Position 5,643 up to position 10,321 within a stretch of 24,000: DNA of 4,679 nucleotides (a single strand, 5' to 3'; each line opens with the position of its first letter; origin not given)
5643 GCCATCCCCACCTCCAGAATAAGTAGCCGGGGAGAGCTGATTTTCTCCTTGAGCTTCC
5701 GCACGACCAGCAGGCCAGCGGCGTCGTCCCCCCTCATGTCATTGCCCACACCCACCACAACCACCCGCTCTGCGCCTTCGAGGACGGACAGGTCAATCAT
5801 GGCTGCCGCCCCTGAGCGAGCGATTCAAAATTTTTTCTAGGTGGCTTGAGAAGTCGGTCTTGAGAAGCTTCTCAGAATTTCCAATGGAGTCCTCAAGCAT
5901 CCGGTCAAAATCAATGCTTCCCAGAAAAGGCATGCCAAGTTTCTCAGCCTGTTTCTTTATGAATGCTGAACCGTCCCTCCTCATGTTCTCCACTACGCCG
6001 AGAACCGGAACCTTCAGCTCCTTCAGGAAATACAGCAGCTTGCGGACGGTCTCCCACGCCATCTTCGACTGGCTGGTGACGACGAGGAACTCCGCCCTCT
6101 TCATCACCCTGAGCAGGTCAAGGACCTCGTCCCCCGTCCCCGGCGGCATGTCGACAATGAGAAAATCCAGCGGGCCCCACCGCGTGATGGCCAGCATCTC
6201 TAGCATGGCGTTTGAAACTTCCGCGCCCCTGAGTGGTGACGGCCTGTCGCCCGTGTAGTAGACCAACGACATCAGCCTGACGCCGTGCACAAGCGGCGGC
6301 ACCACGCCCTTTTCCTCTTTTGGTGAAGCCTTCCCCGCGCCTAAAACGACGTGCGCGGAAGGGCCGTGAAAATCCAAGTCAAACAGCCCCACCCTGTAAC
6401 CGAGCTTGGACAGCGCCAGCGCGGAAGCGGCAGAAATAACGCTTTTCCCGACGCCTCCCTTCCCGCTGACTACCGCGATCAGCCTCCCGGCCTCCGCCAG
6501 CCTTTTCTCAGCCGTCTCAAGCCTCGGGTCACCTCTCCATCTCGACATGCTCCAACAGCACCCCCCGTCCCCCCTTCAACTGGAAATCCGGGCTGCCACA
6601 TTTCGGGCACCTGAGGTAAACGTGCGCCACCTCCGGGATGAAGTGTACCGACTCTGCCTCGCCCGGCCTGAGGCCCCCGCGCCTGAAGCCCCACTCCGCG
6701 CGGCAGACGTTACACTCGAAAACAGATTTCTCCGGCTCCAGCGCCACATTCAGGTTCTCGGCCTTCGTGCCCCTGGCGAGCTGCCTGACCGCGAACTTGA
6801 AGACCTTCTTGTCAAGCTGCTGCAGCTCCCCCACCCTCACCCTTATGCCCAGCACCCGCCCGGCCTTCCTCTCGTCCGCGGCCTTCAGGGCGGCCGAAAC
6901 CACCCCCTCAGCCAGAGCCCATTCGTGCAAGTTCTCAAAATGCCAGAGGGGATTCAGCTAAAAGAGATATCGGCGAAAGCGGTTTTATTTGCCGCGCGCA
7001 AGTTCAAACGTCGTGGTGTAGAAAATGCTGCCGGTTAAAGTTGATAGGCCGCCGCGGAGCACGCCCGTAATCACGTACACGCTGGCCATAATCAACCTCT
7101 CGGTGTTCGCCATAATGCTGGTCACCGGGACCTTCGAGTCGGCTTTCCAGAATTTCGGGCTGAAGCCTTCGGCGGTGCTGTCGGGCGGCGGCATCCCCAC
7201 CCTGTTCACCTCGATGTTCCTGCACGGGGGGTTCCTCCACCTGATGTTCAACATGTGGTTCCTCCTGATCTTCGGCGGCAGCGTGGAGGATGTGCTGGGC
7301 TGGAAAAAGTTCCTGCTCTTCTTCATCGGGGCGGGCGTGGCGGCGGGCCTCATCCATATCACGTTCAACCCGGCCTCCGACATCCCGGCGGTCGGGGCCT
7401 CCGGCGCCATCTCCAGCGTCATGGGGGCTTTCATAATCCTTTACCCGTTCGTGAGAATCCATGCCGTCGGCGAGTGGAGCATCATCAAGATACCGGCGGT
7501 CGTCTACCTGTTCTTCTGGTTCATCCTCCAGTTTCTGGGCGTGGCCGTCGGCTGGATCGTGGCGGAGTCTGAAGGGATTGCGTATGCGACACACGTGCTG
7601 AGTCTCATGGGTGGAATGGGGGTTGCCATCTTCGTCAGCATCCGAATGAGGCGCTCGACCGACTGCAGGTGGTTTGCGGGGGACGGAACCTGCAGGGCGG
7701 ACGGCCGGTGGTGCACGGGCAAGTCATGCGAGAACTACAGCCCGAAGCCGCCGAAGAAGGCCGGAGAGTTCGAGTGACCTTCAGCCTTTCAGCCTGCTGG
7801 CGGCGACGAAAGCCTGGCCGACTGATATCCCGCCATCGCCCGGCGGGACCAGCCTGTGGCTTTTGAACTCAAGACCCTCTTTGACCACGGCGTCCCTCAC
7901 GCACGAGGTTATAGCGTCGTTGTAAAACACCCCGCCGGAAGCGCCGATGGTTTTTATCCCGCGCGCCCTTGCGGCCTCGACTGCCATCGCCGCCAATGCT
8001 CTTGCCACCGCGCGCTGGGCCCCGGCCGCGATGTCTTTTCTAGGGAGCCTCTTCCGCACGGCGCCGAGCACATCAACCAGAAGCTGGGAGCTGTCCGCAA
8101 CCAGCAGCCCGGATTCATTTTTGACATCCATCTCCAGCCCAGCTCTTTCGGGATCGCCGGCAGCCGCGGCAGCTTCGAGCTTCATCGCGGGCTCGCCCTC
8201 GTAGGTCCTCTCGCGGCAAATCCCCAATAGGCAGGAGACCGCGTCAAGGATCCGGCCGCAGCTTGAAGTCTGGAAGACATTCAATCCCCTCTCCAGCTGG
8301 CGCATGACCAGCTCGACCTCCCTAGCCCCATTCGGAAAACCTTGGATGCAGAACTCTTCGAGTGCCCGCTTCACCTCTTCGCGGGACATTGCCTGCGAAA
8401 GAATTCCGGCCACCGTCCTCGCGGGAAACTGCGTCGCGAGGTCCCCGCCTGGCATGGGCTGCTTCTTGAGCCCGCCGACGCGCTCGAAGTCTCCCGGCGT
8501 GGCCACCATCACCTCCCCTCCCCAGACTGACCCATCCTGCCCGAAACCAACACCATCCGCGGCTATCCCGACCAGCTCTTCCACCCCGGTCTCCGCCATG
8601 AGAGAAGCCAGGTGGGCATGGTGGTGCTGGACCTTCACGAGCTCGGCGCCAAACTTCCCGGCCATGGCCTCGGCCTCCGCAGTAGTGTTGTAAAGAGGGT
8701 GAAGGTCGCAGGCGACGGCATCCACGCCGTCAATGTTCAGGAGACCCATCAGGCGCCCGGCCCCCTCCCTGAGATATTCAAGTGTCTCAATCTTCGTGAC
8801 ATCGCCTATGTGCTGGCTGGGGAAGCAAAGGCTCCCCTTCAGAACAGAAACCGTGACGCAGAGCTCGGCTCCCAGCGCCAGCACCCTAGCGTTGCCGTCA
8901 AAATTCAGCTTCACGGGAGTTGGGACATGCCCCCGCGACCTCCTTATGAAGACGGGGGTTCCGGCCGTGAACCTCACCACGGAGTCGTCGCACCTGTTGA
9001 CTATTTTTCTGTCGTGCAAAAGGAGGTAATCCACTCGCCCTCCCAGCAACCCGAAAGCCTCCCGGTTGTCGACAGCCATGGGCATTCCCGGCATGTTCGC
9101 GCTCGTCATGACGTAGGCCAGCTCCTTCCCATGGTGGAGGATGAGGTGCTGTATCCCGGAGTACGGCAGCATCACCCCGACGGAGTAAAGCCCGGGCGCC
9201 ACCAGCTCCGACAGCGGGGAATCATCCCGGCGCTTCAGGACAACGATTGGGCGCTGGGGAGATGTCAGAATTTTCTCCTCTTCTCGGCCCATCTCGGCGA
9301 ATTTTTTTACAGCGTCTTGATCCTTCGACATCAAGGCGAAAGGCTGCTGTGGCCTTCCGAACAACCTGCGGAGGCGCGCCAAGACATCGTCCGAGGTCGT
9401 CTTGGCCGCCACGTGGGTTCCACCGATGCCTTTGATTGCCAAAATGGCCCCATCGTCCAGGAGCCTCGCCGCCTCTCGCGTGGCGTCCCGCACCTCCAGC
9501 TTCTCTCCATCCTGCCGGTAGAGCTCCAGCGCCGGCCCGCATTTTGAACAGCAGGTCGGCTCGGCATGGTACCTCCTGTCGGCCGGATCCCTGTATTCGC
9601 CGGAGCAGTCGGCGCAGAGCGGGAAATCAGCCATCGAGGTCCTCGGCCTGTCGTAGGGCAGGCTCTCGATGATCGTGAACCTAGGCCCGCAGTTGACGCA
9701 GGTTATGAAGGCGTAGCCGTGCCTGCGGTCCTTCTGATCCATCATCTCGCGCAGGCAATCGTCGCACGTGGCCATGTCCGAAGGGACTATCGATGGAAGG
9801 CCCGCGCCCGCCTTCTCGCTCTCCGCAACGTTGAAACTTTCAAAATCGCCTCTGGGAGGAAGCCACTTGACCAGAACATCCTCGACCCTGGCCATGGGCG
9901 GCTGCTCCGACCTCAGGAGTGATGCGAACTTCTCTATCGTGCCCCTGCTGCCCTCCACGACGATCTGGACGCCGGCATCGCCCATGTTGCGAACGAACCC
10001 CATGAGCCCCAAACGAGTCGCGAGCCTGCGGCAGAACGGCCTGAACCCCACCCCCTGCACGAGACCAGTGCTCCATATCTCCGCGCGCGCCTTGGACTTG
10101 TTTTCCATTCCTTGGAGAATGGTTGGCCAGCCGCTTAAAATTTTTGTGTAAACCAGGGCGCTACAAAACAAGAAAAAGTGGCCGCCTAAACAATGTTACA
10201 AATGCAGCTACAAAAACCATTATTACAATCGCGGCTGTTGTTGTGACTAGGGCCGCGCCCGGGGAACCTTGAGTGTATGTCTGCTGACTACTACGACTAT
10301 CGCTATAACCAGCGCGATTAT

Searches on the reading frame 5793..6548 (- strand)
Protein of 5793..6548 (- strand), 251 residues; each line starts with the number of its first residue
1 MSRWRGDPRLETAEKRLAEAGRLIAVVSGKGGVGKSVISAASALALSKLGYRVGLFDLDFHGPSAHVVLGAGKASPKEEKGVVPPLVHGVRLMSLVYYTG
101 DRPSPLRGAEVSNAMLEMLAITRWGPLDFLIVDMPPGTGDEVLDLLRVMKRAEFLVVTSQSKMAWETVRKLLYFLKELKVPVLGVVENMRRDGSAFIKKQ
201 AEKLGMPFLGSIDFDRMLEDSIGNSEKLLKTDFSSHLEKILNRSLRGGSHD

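Call 7: search_protein_families(library=pfam, proteins=[window:5793-6548:-], max_evalue=0.001)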
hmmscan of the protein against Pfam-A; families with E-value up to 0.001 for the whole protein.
window:5793-6548:- (251 aa): 6 families
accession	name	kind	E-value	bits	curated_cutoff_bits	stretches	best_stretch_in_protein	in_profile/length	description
PF10609.15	ParA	-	2.2e-54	184.9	27.1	1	22-242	4-239/246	NUBPL iron-transfer P-loop NTPase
PF01656.29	CbiA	-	2e-15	57.3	25.4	1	24-223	1-120/125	CobQ/CobB/MinD/ParA nucleotide binding domain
PF13614.12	AAA_31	-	6.7e-08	33.1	27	1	22-63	2-43/177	AAA domain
PF02374.21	ArsA_ATPase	-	6.6e-07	29.3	24.3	1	26-56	5-35/305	Anion-transporting ATPase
PF09140.17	MipZ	-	5.6e-06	26.3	20.7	1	23-142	2-114/262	ATPase MipZ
PF00142.24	Fer4_NifH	-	2.5e-05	24.3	25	0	26-70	4-48/271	4Fe-4S iron sulfur cluster binding proteins, NifH/frxC family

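Call 53: search_protein_families(library=ncbifam, proteins=[window:5793-6548:-], max_evalue=0.001)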
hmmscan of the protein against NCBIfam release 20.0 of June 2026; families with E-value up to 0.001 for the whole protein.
window:5793-6548:- (251 aa): 18 families
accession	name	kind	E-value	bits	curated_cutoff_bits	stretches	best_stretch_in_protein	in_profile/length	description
NF041136.1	MrpORP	equivalog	2.8e-46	158.5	450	1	22-241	6-241/365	iron-sulfur cluster carrier protein MrpORP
NF008669.0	PRK11670.1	equivalog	5.8e-36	124.2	348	1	22-190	108-279/369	iron-sulfur cluster carrier protein ApbC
TIGR01969.1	minD_arch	subfamily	2.5e-12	46.5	201.75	1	22-71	1-50/251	cell division ATPase MinD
TIGR03815.1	CpaE_hom_Actino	equivalog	6.1e-10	38.7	154.45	1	10-226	100-319/340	septum site-determining protein Ssd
NF047398.1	AAA_KGGVGR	domain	3.1e-09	37.4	90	1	22-87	3-66/190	KGGVGR-motif variant AAA ATPase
TIGR01968.1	minD_bact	equivalog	1.9e-08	34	212.9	1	22-70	2-50/261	septum site-determining protein MinD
TIGR01007.1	eps_fam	subfamily_domain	2.9e-07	30.2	108.05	1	22-188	18-188/204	polysaccharide biosynthesis tyrosine autokinase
NF041546.1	ParA_partition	equivalog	8.3e-07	28.7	180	1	24-62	2-40/203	ParA family partition ATPase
TIGR02016.1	BchX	equivalog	1.7e-06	27.5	331.2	0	107-219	104-220/296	chlorophyllide a reductase iron protein subunit X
NF053622.1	ATPseBagAMYCTU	equivalog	5.6e-06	26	400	1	24-58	9-43/325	ATPase BagA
TIGR00345.1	GET3_arsA_TRC40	subfamily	3.5e-05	23.5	135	1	27-55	2-30/299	TRC40/GET3/ArsA family transport-energizing ATPase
NF033200.1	F430_CfbC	exception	5.2e-05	22.7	402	0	27-64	5-42/260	Ni-sirohydrochlorin a,c-diamide reductive cyclase ATP-dependent reductase subunit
TIGR03371.1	cellulose_yhjQ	equivalog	9.5e-05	22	157.85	1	23-61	3-41/246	cellulose biosynthesis protein BcsQ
NF008079.0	PRK10818.1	equivalog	9.8e-05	21.8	508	1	22-69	3-50/270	septum site-determining protein MinD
TIGR03029.1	EpsG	equivalog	0.00021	20.5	313.8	1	19-67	101-149/274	chain length determinant protein tyrosine kinase EpsG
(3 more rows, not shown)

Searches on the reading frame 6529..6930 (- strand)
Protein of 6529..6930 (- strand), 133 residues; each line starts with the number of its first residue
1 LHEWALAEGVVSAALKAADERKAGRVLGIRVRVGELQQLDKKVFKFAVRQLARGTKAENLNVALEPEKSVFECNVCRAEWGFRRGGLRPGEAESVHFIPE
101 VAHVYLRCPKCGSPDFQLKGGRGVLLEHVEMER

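Call 53: search_protein_families(library=ncbifam, proteins=[window:6529-6930:-], max_evalue=0.001)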
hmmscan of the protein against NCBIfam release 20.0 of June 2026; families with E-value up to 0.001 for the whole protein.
window:6529-6930:- (133 aa): 6 families
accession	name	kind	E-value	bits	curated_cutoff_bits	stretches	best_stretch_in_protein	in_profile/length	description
NF003008.0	PRK03824.1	equivalog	1.3e-44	151.4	125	1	1-132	1-134/135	hydrogenase nickel incorporation protein HypA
TIGR00100.1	hypA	equivalog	5.4e-18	65.1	88.1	1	1-132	1-114/116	hydrogenase maturation nickel metallochaperone HypA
NF001976.0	PRK00762.1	equivalog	4.8e-14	52.2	146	1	1-133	1-120/124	hydrogenase maturation nickel metallochaperone HypA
NF002979.0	PRK03681.1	subfamily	1.8e-07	31.4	121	1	1-78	1-78/116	hydrogenase/urease nickel incorporation protein HypA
NF001839.0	PRK00564.1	equivalog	3.6e-07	30.4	112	1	1-132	1-115/117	hydrogenase/urease nickel incorporation protein HypA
NF009046.0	PRK12380.1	subfamily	2.5e-05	24.6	113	0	1-76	1-76/113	hydrogenase/urease nickel incorporation protein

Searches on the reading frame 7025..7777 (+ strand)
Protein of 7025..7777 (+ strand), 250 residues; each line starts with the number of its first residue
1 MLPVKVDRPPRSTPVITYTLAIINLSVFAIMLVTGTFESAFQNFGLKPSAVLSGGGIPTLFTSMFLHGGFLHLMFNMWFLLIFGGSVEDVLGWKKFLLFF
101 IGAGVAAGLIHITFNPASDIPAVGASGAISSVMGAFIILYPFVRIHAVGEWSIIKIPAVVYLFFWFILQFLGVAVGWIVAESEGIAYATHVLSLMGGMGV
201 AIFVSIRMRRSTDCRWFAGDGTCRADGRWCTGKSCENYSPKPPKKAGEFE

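Call 7: search_protein_families(library=pfam, proteins=[window:7025-7777:+], max_evalue=0.001)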
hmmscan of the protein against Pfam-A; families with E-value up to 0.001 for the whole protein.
window:7025-7777:+ (250 aa): 1 family
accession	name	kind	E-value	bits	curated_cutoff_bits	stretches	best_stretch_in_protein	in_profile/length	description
PF01694.28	Rhomboid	-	9.4e-28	97.6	22.6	1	59-205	6-141/143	Rhomboid domain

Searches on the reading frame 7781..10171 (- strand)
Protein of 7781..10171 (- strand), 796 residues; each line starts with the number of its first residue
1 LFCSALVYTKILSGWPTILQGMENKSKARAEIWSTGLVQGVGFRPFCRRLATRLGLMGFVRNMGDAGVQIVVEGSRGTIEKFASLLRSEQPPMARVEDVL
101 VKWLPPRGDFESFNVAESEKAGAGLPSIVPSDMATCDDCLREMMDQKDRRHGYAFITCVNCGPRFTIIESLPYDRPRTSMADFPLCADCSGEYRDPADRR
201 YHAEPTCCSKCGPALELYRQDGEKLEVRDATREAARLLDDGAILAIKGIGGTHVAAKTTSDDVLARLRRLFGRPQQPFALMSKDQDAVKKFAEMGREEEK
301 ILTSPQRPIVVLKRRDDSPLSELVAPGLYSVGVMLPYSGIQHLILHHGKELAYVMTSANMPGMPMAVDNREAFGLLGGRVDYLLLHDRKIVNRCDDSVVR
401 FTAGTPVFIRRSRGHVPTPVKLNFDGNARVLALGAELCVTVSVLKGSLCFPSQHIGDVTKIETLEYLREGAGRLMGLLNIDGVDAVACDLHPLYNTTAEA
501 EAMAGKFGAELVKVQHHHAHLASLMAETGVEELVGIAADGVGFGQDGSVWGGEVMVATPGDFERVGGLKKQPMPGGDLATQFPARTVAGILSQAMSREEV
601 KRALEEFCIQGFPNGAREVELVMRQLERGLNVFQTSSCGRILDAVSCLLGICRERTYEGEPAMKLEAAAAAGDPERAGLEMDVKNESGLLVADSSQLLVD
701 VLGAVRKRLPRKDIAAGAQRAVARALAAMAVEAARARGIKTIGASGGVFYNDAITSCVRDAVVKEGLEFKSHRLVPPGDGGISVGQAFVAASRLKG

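Call 7: search_protein_families(library=pfam, proteins=[window:7781-10171:-], max_evalue=0.001)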
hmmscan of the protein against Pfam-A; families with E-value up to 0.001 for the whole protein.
window:7781-10171:- (796 aa): 6 families
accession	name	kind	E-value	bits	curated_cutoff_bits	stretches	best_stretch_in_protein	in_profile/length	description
PF22521.2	HypF_C_2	-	2.6e-69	234.1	27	1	535-786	1-241/241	Carbamoyltransferase, Kae1-like Domain, second subdomain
PF01300.24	Sua5_yciO_yrdC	-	2e-36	125.6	25.1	1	237-412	2-178/178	Telomere recombination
PF07503.17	zf-HYPF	-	3.9e-29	100.6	23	2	135-168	1-34/34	HypF finger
PF17788.7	HypF_C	-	4.5e-25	88.7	23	1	427-527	3-99/99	HypF Kae1-like domain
PF00708.24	Acylphosphatase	-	1.9e-23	83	22.5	1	31-114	2-84/85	Acylphosphatase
PF00814.31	TsaD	-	7.2e-05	23.1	24.8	0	658-760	153-239/264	tRNA N6-adenosine threonylcarbamoyltransferase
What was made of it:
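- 7781..10171 (-): hypF. Pfam Acylphosphatase, zf-HYPF, Sua5_yciO_yrdC, HypF_C and HypF_C_2 (call 7).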
